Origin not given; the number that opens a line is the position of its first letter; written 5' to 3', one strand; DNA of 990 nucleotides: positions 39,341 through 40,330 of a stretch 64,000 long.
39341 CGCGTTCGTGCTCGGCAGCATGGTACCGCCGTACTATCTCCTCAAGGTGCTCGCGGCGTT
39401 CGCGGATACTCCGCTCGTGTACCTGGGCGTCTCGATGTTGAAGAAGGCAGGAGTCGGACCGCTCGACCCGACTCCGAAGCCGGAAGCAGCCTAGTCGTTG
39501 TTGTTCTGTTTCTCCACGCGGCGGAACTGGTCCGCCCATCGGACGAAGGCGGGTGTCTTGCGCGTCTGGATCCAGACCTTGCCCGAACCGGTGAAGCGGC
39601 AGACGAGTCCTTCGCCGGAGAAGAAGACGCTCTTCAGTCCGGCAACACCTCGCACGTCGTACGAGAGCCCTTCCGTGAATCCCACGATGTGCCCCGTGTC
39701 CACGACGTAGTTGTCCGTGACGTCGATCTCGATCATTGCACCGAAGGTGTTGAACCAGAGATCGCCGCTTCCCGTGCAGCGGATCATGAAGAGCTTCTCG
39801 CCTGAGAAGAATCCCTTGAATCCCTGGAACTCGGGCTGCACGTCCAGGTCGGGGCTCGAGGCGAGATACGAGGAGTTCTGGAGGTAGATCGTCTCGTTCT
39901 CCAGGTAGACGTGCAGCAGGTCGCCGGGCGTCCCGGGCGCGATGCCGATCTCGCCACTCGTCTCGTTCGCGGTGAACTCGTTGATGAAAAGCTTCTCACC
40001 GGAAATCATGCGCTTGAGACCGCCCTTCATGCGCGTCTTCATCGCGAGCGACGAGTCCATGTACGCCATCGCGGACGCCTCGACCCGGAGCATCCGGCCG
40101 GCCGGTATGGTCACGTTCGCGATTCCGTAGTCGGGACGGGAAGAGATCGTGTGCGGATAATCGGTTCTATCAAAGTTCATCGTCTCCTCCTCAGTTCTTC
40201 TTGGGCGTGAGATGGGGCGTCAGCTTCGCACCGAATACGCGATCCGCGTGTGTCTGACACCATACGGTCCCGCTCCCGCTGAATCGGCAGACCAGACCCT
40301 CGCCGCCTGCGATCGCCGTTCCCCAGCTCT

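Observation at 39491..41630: Operon of three tandem AIM24/DUF124 paralogs of unknown function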

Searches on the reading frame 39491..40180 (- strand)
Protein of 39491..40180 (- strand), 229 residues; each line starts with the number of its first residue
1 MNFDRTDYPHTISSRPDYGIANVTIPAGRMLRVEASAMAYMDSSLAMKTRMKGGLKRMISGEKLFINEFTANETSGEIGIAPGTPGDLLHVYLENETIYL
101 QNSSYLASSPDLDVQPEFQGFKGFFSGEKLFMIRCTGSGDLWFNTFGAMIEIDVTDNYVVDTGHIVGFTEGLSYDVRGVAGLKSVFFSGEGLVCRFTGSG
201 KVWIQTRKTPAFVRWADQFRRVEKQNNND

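Call 3: search_protein_families(library=pfam, proteins=[window:39494-40180:-], max_evalue=0.01)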
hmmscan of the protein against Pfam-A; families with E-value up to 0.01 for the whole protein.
seq(229 aa): 1 family
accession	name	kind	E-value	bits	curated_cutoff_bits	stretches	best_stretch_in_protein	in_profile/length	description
PF01987.23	AIM24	-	1.2e-61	208.4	25.7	1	12-207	3-205/205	Mitochondrial biogenesis AIM24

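Call 4: search_protein_families(library=ncbifam, proteins=[window:39494-40180:-], max_evalue=0.01)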
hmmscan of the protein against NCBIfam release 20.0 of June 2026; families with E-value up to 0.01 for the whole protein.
seq(229 aa): 1 family
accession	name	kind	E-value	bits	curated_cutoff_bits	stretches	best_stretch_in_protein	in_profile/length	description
TIGR00266.1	TIGR00266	hypoth_equivalog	1.6e-63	214.2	96.6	1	9-217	2-215/222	TIGR00266 family protein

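Call 7: search_solved_structures(query=window:39494-40180:-, max_evalue=1, show_alignments=1)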
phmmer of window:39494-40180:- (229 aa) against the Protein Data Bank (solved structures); distinct sequences matched with E-value up to 1: 2.
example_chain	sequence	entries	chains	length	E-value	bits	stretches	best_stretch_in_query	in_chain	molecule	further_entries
1yox_A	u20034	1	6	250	1.3e-19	73.8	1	33-208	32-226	hypothetical protein PA3696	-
1pg6_A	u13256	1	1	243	7e-19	71.4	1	16-212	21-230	Hypothetical protein SpyM3_0169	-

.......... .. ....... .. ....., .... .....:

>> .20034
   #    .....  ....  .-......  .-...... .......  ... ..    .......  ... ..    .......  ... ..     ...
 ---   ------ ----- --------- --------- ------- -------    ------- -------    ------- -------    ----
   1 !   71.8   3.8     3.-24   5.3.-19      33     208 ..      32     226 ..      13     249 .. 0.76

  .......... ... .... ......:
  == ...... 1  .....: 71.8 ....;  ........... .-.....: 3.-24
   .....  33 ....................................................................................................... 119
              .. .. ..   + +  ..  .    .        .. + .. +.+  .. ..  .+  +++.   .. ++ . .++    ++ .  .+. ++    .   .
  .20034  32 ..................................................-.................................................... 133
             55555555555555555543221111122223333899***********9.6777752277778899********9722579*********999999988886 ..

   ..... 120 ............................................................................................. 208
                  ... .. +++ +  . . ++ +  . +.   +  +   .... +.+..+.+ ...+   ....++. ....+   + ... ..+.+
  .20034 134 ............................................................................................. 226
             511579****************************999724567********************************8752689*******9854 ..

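Call 15: search_protein_families(library=padloc, proteins=[window:39491-40180:-], max_evalue=0.1)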
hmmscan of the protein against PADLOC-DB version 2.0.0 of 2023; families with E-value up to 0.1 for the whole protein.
window:39491-40180:- (229 aa): 0 families

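Call 27: find_homologous_proteins(query=window:39494-40180:-, max_evalue=0.00001)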
Query window:39494-40180:- (229 aa): 3004 proteins with E <= 0.00001 among 3604 candidates; the best 120 are listed.
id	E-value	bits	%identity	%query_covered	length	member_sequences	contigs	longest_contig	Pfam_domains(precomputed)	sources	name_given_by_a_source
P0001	4.5e-152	522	100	100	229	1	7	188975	PF01987.24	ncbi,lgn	ncbi:MAG: TIGR00266 family protein [Spirochaetota bacterium]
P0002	2.0e-134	464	87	100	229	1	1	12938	PF01987.24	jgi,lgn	jgi:uncharacterized protein (TIGR00266 family)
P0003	9.2e-131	452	86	100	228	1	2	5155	PF01987.24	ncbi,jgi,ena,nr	ncbi:MAG TPA: TIGR00266 family protein [Spirochaetia bacterium]|nr:TIGR00266 family protein [Spiroch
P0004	9.7e-130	449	85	100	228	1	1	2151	PF01987.24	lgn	-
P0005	1.3e-128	445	84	100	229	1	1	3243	PF01987.24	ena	-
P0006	6.9e-128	443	82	100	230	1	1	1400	PF01987.24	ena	-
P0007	2.7e-126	438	82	100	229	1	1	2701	PF01987.24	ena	-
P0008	2.9e-126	437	81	100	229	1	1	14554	PF01987.24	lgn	-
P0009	3.8e-125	434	81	100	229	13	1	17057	PF01987.24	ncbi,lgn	ncbi:MAG: TIGR00266 family protein [Spirochaetota bacterium]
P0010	7.3e-125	433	82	100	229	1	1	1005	PF01987.24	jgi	jgi:uncharacterized protein (TIGR00266 family)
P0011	2.4e-124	431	82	99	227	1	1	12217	PF01987.24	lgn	-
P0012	8.1e-124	429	81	99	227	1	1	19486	PF01987.24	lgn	-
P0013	1.1e-120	419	79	99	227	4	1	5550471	PF01987.24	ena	-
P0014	3.0e-120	418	78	100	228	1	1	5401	PF01987.24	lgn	-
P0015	4.0e-119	414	76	99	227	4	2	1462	PF01987.24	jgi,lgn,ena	jgi:uncharacterized protein (TIGR00266 family)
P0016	8.8e-119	413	76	99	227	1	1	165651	PF01987.24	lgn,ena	-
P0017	2.6e-118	411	77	100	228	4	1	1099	PF01987.24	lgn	-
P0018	1.5e-117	409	77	100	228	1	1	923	PF01987.24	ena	-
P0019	3.5e-116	404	75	100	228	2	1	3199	PF01987.24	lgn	-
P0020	6.0e-116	404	76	100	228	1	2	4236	PF01987.24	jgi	-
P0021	3.6e-115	401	73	99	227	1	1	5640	PF01987.24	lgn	-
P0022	4.6e-115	401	73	100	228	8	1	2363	PF01987.24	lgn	-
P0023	3.3e-114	398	73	99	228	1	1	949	PF01987.24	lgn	-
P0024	3.4e-114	398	73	100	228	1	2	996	PF01987.24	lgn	-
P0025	4.4e-114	398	75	98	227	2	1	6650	PF01987.24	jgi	jgi:uncharacterized protein (TIGR00266 family)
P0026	5.2e-114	397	75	99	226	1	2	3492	PF01987.24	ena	-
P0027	6.1e-114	397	73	100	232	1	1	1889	PF01987.24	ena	-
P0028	7.4e-114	397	74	99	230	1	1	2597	PF01987.24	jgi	jgi:uncharacterized protein (TIGR00266 family)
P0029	9.1e-114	397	75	100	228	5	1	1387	PF01987.24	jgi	jgi:uncharacterized protein (TIGR00266 family)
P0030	1.5e-113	396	85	89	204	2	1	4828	PF01987.24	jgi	-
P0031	2.2e-113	395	74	100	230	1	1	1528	PF01987.24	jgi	-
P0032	2.8e-113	395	73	100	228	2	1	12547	PF01987.24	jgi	-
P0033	3.8e-113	395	74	100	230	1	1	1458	PF01987.24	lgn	-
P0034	5.4e-113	394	73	99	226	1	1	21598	PF01987.24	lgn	-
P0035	6.0e-113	394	72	100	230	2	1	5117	PF01987.24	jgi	-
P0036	3.4e-112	391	73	99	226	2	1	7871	PF01987.24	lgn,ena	-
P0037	4.8e-112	391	75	99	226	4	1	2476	PF01987.24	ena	-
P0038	1.3e-111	390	72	100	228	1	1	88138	PF01987.24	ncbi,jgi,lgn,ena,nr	ncbi:MAG: TIGR00266 family protein [Spirochaetaceae bacterium 4572_59]|nr:MAG: TIGR00266 family prot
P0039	2.1e-111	389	74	99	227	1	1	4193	PF01987.24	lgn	-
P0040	5.9e-111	387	71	100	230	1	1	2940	PF01987.24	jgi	-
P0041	6.0e-111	387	74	99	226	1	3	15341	PF01987.24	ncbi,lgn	ncbi:MAG: TIGR00266 family protein [Spirochaetota bacterium]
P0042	6.5e-111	387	72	99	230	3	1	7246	PF01987.24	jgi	jgi:uncharacterized protein (TIGR00266 family)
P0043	1.2e-110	386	71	99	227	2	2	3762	PF01987.24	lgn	-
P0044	1.4e-110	386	72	99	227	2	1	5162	PF01987.24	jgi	jgi:uncharacterized protein (TIGR00266 family)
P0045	2.2e-110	386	73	98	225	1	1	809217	PF01987.24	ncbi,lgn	-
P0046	3.5e-110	385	71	100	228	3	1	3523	PF01987.24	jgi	jgi:uncharacterized protein (TIGR00266 family)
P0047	3.6e-110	385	70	99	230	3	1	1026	PF01987.24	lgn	-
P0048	3.8e-110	385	71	99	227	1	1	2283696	PF01987.24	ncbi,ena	-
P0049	9.5e-110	383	72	98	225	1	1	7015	PF01987.24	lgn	-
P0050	1.1e-109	383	73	97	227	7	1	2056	PF01987.24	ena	-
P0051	1.3e-109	383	69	100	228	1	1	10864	PF01987.24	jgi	-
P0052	2.6e-109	382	70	100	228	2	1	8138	PF01987.24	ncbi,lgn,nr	ncbi:MAG: TIGR00266 family protein [Spirochaetales bacterium]|nr:TIGR00266 family protein [Spirochae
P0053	3.4e-109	382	73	99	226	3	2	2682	PF01987.24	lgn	-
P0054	8.3e-109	380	70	99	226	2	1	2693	PF01987.24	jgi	jgi:uncharacterized protein (TIGR00266 family)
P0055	2.4e-108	379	70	99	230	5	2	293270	PF01987.24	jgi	jgi:uncharacterized protein (TIGR00266 family)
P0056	2.9e-108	379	70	99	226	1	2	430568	PF01987.24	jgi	jgi:uncharacterized protein (TIGR00266 family)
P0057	3.6e-108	378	72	99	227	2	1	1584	PF01987.24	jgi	jgi:uncharacterized protein (TIGR00266 family)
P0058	5.9e-108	378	70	100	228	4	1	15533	PF01987.24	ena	-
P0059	8.4e-108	377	70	100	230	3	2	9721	PF01987.24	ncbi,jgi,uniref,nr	ncbi:TIGR00266 family protein [Oceanispirochaeta sp.]|jgi:uncharacterized protein (TIGR00266 family)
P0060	2.3e-107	376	71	99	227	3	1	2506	PF01987.24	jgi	-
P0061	7.6e-107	374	70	100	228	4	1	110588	PF01987.24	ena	-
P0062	1.5e-106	373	70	99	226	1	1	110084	PF01987.24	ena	-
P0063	2.9e-106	372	70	100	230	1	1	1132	PF01987.24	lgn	-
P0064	3.1e-106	372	71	100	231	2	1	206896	PF01987.24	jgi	-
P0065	3.4e-106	372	69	98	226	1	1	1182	PF01987.24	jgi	jgi:uncharacterized protein (TIGR00266 family)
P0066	4.8e-105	368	70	99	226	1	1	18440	PF01987.24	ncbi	-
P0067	6.9e-105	368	67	98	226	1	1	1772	PF01987.24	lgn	-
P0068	7.0e-105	367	68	100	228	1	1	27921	PF01987.24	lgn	-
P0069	2.9e-104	365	68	98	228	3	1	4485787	PF01987.24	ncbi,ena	-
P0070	3.3e-104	365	69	100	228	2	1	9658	PF01987.24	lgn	-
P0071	9.1e-104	364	66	100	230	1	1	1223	PF01987.24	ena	-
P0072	1.2e-103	363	69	99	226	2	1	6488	PF01987.24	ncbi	-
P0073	2.5e-103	362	72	100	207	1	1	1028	PF01987.24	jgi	jgi:uncharacterized protein (TIGR00266 family)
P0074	2.6e-103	362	67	98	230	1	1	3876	PF01987.24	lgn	-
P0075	7.0e-103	361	67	99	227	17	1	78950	PF01987.24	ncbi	-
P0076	1.7e-102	360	69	98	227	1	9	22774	PF01987.24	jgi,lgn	jgi:uncharacterized protein (TIGR00266 family)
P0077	3.1e-102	359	70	98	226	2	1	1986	PF01987.24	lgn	-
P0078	1.4e-101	357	68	99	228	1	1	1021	PF01987.24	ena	-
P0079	3.9e-101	355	67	99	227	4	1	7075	PF01987.24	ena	-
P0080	9.8e-101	354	67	100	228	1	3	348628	PF01987.24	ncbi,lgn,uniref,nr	ncbi:TIGR00266 family protein [Spirochaeta lutea]|uniref:TIGR00266 family protein n=1 Tax=Spirochaet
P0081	5.1e-100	352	64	100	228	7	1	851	PF01987.24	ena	-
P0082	7.4e-99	348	64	100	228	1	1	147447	PF01987.24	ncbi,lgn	ncbi:MAG: TIGR00266 family protein [Alkalispirochaeta sp.]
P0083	2.6e-98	346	63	99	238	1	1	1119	PF01987.24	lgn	-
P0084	2.9e-98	346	64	98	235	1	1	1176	PF01987.24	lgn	-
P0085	8.1e-96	338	62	100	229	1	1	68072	PF01987.24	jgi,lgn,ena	-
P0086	2.4e-95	336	65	95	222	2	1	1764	PF01987.24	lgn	-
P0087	1.1e-94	334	65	96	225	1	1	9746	PF01987.24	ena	-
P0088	2.1e-94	333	61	100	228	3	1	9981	PF01987.24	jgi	-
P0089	3.9e-94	332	65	95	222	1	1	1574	PF01987.24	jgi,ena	-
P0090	8.6e-94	331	62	100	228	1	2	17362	PF01987.24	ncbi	ncbi:MAG: TIGR00266 family protein [Alkalispirochaeta sp.]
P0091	4.4e-93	329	62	100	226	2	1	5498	PF01987.24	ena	-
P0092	5.3e-93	329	65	96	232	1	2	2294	PF01987.24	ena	-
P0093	8.5e-93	328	64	96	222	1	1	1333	PF01987.24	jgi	-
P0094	2.1e-92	327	63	99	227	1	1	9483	PF01987.24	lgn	-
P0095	2.1e-92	327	62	99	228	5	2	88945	PF01987.24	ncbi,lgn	ncbi:MAG: TIGR00266 family protein [Bacteroidales bacterium]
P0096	2.9e-92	326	62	96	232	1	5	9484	PF01987.24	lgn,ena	-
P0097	4.3e-92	326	64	97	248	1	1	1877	PF01987.24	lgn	-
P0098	7.4e-92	325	62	97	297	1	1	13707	PF01987.24,PF14237.12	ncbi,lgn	ncbi:MAG: TIGR00266 family protein [Verrucomicrobiota bacterium]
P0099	8.3e-92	325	62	100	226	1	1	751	PF01987.24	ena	-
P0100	1.3e-91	324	74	83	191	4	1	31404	PF01987.24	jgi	jgi:uncharacterized protein (TIGR00266 family)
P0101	1.4e-91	324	63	99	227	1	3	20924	PF01987.24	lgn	-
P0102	1.6e-91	324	64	96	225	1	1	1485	PF01987.24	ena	-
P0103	2.2e-91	323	61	99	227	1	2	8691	PF01987.24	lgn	-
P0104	2.3e-91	323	63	96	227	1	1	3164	PF01987.24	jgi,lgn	jgi:uncharacterized protein (TIGR00266 family)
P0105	2.8e-91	323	63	98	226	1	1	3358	PF01987.24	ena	-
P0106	8.1e-91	321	61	100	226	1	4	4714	PF01987.24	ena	-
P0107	9.3e-91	321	59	100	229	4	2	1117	PF01987.24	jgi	-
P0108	1.0e-90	321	62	100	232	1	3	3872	PF01987.24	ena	-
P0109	1.2e-90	321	64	96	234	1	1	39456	PF01987.24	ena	-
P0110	1.3e-90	321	63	97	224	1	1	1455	PF01987.24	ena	-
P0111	1.4e-90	321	63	97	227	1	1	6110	PF01987.24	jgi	jgi:uncharacterized protein (TIGR00266 family)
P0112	1.6e-90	321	64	97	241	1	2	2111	PF01987.24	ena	-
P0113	2.1e-90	320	61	99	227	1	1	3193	PF01987.24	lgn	-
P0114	2.1e-90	320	62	96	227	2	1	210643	PF01987.24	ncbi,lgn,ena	-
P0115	2.8e-90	320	59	99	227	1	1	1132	PF01987.24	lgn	-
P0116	3.0e-90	320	62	98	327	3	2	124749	PF01987.24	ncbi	-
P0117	3.1e-90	320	63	97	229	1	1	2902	PF01987.24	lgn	-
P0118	3.4e-90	319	62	97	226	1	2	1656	PF01987.24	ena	-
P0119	3.5e-90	319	61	100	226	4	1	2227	PF01987.24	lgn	-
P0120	3.6e-90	319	62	97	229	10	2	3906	PF01987.24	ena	-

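Call 53: predict_structure(alignment_id=A4)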
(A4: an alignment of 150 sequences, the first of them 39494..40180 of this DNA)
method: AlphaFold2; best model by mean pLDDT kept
length: 229 residues; sequences in the alignment: 150
mean_pLDDT: 86.3   pTM: 0.83
mean pLDDT of the five models: 86.3, 85.9, 85.6, 85.4, 84.5
residues with pLDDT >= 90: 140; 70-90: 47; 50-70: 37; < 50: 5
segments of 3 or more residues with pLDDT < 50: 123-127
pLDDT, mean of each block of 10 residues (from residue 1): 96 91 98 95 94 56 81 98 94 97 94 83 52 94 96 95 93 84 56 90 91 83 69
secondary structure, 60 per line:
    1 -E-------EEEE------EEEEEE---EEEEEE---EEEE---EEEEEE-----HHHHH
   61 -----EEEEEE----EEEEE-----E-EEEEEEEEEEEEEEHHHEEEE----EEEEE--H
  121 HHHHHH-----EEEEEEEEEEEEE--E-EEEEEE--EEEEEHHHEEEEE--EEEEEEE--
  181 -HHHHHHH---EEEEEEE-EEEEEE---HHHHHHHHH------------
elements in order: E10-13 E20-25 E29-34 E38-41 E45-50 H56-60 E66-71 E76-80 E88-101 E105-108 E113-117 H120-126 E132-144 E149-154 E157-161 E165-169 E172-178 H182-188 E192-198 E200-205 H209-217

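Call 56: fold_search(model_id=the predicted structure, library=pdb)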
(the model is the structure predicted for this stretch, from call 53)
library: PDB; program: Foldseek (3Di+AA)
matches with E <= 10: 272; with E <= 0.001: 7
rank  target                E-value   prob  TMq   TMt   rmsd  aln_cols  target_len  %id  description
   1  1pg6                  4.0e-16  1.00  0.79  0.83   3.3       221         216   24  X-Ray Crystal Structure of Protein SPYM3_0169 from Streptococcus pyogenes. Northeast Structural Genomics Consortium Targ (released 2003-12-02)
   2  1yox_D                1.2e-15  1.00  0.71  0.77   4.4       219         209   26  Structure of the conserved Protein of Unknown Function PA3696 from Pseudomonas aeruginosa (released 2005-04-26)
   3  1yox_E                1.5e-14  1.00  0.72  0.81   4.2       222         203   24  Structure of the conserved Protein of Unknown Function PA3696 from Pseudomonas aeruginosa (released 2005-04-26)
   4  1yox_C                7.9e-14  1.00  0.72  0.83   4.0       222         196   23  Structure of the conserved Protein of Unknown Function PA3696 from Pseudomonas aeruginosa (released 2005-04-26)
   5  1yox_B                9.2e-14  1.00  0.70  0.82   2.9       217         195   24  Structure of the conserved Protein of Unknown Function PA3696 from Pseudomonas aeruginosa (released 2005-04-26)
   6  1yox_F                3.0e-13  1.00  0.68  0.83   2.4       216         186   22  Structure of the conserved Protein of Unknown Function PA3696 from Pseudomonas aeruginosa (released 2005-04-26)
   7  1yox_A                5.2e-13  1.00  0.71  0.84   2.6       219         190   22  Structure of the conserved Protein of Unknown Function PA3696 from Pseudomonas aeruginosa (released 2005-04-26)
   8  5wln_A                6.1e-02  0.05  0.09  0.06  28.1       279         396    9  Cryo-EM structure of the T2SS secretin XcpQ from Pseudomonas aeruginosa (released 2017-10-25)
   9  6pee_A                6.8e-02  0.07  0.11  0.08  27.9       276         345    9  InvG secretin domain beta-barrel from Salmonella SPI-1 injectisome NC-base (released 2019-10-23)
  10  6q14_A                9.2e-02  0.06  0.11  0.07  27.9       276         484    9  Structure of the Salmonella SPI-1 injectisome NC-base (released 2019-10-23)
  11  6hcg_A                1.3e-01  0.05  0.10  0.05  29.2       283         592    7  Klebsiella pneumoniae type II secretion system outer membrane complex. PulD, PulS and PulC HR domain. (released 2019-11-27)
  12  6q14_B                1.4e-01  0.05  0.11  0.07  27.9       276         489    9  Structure of the Salmonella SPI-1 injectisome NC-base (released 2019-10-23)
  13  9e7y_B                1.4e-01  0.04  0.10  0.10  24.5       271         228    8  De Novo Mycobacterium tuberculosis transcription initiation promoter complex with 7-mer RNA and disordered Beta' Lid e (released 2025-10-01)
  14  7sp4_Y                1.8e-01  0.06  0.13  0.09  20.2       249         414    9  In situ cryo-EM structure of bacteriophage Sf6 gp3:gp7:gp5 complex in conformation 2 at 3.71A resolution (released 2022-11-09)
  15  5tcq_A                2.0e-01  0.04  0.10  0.09  28.2       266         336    9  Near-atomic resolution cryo-EM structure of the Salmonella SPI-1 type III secretion injectisome secretin InvG (released 2016-12-21)
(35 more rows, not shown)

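Call 63: search_dna_similar(query=window:39494-40180:-, collection=plasmids, mode=protein, max_evalue=1e-10, max_rows=15)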
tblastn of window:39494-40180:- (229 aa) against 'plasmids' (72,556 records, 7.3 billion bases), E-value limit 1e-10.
Records with a match: 42; places in all: 48; records where one place covers at least 80% of the query: 39.
Best place of each record, by identity: 60-80% 1; <60% 41.
By first word of the organism name: Enterococcus 8; Halorussus 6; Halobaculum 6; Pseudomonas 4; Lactococcus 3; Sphingobium 2; Aureibacter 1; Flammeovirga 1; Haloarcula 1; Salinigranum 1; and 9 more.
By predicted mobility (MOB-suite, as given by PLSDB): non-mobilizable 35; conjugative 4; mobilizable 3.
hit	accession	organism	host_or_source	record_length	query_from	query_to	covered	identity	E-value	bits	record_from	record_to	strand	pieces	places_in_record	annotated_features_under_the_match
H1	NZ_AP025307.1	Aureibacter tunicatorum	-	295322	12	220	91%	62.9%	4e-84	279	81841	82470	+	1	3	TIGR00266 family protein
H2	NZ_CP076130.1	Flammeovirga kamogawensis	single bacterial isolate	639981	10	228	96%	59.5%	6e-86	284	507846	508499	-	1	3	TIGR00266 family protein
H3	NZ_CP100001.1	Halorussus vallis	cell culture,saline soil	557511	10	215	90%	46.9%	3e-56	199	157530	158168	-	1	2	TIGR00266 family protein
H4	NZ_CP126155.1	Halobaculum lipolyticum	cell culture,sediment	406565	4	215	93%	44.5%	5e-54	192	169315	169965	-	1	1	TIGR00266 family protein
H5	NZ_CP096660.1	Halorussus limi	cell culture,saline soil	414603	10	215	90%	45.5%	2e-52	188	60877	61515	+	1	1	TIGR00266 family protein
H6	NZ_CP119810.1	Halorussus caseinilyticus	cell culture,coastal saline-alkali land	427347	10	215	90%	45.1%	1e-51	186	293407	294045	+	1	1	TIGR00266 family protein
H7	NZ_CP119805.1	Halorussus lipolyticus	cell culture,coastal saline-alkali land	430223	10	215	90%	44.6%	8e-52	186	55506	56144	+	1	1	TIGR00266 family protein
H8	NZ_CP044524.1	Halorussus halophilus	pure culture,marine solar saltern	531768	10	215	90%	44.6%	1e-51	186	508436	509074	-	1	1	TIGR00266 family protein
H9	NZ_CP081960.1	Halobaculum magnesiiphilum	cell culture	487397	10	215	90%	44.3%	7e-53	189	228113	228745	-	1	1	TIGR00266 family protein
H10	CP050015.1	Haloarcula sp. JP-L23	-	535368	4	215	93%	42.9%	3e-44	165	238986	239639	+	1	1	TIGR00266 family protein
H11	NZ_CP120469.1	Halobaculum limi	cell culture,sediment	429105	10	215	90%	43.9%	2e-52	188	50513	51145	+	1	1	TIGR00266 family protein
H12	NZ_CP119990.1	Halobaculum marinum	cell culture,sediment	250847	10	215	90%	43.9%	7e-52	186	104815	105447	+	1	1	TIGR00266 family protein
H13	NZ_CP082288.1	Halobaculum roseum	cell culture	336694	10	215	90%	43.9%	2e-51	185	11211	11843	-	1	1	TIGR00266 family protein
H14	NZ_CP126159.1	Halobaculum halobium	cell culture,sediment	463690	10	215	90%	43.4%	8e-52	186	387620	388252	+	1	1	TIGR00266 family protein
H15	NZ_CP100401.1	Halorussus aquaticus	cell culture,saline soil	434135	10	215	90%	40.4%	1e-43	163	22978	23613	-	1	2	none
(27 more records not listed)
